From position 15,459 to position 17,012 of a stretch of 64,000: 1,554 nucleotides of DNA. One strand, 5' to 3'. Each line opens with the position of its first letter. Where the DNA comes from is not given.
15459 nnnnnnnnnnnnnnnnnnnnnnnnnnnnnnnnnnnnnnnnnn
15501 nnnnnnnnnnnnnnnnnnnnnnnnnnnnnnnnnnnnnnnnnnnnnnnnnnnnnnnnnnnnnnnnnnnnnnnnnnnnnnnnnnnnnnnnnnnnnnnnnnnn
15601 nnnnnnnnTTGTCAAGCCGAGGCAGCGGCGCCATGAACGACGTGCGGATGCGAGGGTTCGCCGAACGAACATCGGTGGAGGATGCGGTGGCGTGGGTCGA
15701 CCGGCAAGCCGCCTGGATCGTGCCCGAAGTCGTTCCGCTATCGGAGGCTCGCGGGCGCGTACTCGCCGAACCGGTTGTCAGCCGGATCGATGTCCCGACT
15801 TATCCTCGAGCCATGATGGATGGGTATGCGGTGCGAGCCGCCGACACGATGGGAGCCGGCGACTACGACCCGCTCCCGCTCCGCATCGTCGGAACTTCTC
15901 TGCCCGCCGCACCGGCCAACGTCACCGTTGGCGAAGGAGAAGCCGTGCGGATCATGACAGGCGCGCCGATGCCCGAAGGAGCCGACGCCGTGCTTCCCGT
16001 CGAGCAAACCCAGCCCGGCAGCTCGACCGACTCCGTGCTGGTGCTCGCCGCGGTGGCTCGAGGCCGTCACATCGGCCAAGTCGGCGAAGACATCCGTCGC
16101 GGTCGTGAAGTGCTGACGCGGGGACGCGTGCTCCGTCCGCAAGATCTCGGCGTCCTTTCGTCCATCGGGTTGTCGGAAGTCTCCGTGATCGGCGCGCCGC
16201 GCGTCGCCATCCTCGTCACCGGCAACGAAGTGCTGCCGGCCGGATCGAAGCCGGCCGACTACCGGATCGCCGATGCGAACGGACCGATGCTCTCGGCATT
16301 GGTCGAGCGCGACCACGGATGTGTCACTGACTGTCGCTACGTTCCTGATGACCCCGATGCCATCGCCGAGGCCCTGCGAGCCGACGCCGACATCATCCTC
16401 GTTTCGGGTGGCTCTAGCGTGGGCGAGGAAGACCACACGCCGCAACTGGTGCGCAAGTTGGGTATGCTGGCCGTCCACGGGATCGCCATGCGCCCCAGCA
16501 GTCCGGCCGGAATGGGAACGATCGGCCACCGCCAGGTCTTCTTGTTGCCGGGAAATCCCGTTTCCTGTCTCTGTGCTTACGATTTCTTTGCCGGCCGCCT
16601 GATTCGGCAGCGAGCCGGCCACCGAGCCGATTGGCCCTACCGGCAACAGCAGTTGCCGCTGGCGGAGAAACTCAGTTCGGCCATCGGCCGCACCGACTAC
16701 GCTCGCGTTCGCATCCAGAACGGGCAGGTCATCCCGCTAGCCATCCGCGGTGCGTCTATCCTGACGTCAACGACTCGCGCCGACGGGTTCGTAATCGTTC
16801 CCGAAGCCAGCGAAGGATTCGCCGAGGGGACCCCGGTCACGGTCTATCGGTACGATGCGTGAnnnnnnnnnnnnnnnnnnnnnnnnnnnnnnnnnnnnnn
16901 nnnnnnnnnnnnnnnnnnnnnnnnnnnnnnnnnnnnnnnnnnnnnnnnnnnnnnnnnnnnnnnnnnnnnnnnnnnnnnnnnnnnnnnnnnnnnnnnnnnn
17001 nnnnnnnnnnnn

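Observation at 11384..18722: Archaeal-type formylmethanofuran dehydrogenase genes (fwdC, fwdA, fwdD-fwdB) interleaved with molybdopterin cofactor genes (mobA, moeA)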

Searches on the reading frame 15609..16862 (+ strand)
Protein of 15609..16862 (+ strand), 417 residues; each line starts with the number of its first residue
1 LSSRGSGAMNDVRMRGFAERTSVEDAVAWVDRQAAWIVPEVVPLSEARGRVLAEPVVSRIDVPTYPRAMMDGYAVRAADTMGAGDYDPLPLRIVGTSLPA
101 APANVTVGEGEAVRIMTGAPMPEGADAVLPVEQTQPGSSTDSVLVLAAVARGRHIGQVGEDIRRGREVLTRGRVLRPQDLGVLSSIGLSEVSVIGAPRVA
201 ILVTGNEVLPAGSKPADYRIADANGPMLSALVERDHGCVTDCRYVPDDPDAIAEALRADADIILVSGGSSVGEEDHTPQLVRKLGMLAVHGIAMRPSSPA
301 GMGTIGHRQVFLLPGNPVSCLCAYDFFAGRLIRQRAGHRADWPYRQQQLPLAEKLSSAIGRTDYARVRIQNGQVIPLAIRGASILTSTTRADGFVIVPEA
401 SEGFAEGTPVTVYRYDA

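Call 3: search_protein_families(library=pfam, proteins=[window:15609-16862:+])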
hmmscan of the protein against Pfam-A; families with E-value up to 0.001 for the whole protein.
window:15609-16862:+ (417 aa): 3 families
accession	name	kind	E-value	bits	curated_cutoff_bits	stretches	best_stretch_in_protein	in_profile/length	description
PF03453.22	MoeA_N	-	1.3e-45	155.3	30.8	1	22-187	2-160/160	MoeA N-terminal region (domain I and II)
PF00994.29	MoCF_biosynth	-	2.4e-28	99.1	26.6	1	200-328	1-138/144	Probable molybdopterin binding domain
PF03454.20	MoeA_C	-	4.8e-13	49.6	22.1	1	349-413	2-70/72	MoeA C-terminal region (domain IV)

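Call 4: search_protein_families(library=ncbifam, proteins=[window:15609-16862:+])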
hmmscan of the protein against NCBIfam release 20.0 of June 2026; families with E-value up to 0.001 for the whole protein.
window:15609-16862:+ (417 aa): 8 families
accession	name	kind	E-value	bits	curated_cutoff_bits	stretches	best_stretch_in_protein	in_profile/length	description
NF011068.0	PRK14498.1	equivalog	3e-105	352.7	534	1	15-415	4-410/647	molybdopterin biosynthesis protein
NF007960.1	PRK10680.1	equivalog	1.6e-87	293.9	440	1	22-413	2-399/401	molybdopterin molybdotransferase MoeA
NF045515.2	Glp_gephyrin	equivalog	1.1e-85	287.8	475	1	22-413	2-401/403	molybdotransferase-like divisome protein Glp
NF050098.1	MoeA_actino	exception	1.1e-74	251.6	560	1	22-413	2-398/400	molybdopterin molybdotransferase MoeA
NF011060.0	PRK14491.1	equivalog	2.9e-73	247.3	532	1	21-415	200-594/598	bifunctional molybdopterin-guanine dinucleotide biosynthesis adaptor protein MobB/molybdopterin molybdotransferase MoeA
NF011067.0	PRK14497.1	equivalog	8.3e-50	169.8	536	1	42-340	33-326/546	putative molybdopterin biosynthesis protein MoeA/unknown domain fusion protein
TIGR00177.1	molyb_syn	domain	6.8e-26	91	85.35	1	197-324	2-142/148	molybdenum cofactor synthesis domain-containing protein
NF002947.1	PRK03604.1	equivalog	1.4e-06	27.8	285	1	216-293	158-239/301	bifunctional molybdenum cofactor biosynthesis protein MoaC/MoaB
